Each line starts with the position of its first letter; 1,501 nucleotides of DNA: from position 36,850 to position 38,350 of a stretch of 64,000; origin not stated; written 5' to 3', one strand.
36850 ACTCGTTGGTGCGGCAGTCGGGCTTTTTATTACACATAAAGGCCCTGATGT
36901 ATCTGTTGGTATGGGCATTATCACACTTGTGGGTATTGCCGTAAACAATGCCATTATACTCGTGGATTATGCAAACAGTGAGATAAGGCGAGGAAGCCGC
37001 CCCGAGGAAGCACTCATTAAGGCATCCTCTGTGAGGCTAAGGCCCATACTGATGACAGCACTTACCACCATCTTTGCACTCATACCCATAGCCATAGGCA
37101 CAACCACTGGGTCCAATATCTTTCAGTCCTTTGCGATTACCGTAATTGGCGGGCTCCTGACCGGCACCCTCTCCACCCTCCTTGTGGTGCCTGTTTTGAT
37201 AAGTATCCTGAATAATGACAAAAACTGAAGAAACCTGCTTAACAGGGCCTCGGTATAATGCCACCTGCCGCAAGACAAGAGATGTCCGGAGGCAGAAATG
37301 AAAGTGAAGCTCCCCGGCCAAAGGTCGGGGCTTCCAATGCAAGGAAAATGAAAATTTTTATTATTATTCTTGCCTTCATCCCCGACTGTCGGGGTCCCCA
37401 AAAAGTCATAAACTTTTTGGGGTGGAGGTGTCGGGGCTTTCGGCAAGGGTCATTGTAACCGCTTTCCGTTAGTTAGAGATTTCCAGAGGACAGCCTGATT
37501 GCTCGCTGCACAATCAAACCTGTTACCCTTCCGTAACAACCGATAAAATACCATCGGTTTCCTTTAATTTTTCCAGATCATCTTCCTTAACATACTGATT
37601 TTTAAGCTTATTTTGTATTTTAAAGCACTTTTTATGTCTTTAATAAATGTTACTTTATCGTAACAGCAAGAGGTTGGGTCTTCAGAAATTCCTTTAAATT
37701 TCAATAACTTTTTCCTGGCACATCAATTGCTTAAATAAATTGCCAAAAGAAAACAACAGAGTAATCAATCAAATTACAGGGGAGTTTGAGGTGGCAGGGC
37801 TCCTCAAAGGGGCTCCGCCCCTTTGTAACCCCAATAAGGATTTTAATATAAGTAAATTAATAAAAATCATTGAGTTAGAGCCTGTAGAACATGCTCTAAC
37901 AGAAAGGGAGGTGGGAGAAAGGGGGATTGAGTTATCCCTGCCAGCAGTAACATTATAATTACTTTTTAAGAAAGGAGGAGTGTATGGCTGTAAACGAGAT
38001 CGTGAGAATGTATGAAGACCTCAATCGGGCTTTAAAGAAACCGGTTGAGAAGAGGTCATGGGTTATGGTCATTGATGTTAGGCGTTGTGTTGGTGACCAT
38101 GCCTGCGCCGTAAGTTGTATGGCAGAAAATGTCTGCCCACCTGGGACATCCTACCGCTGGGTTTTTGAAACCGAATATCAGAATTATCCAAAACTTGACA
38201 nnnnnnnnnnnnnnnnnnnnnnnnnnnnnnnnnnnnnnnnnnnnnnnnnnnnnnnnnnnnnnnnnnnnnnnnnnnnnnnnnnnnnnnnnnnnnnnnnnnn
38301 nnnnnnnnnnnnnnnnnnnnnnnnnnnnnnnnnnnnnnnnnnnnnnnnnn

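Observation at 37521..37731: Perfect sigma-54 promoter with two identical upstream palindromes in front of the Mo-enzyme operon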

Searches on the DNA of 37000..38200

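Call 34: search_rna_families(source=window, start=37000, end=38200, threshold=evalue, max_evalue=1)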
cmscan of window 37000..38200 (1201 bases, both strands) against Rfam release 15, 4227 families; matches with E-value up to 1: 2.
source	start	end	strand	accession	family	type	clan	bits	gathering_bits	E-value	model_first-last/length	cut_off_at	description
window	37378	37439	-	RF00467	RSV_PBS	Cis-reg;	-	22.3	47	0.13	1-75/75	no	Rous sarcoma virus (RSV) primer binding site (PBS)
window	37337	37374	+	RF00659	mir-365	Gene; miRNA;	-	19.2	62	0.73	1-86/86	no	mir-365 microRNA precursor family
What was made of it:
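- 37742..37983 (+): Leader of about 242 nt, including a dispersed-repeat insertion at 37763-37842 and the RBS AAGGAGG at 37972-37978. No Rfam family matches (call 34).
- Tried and rejected: An Rfam scan of 37000-38200 at E up to 1 gave only two sub-threshold chance hits (call 34).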
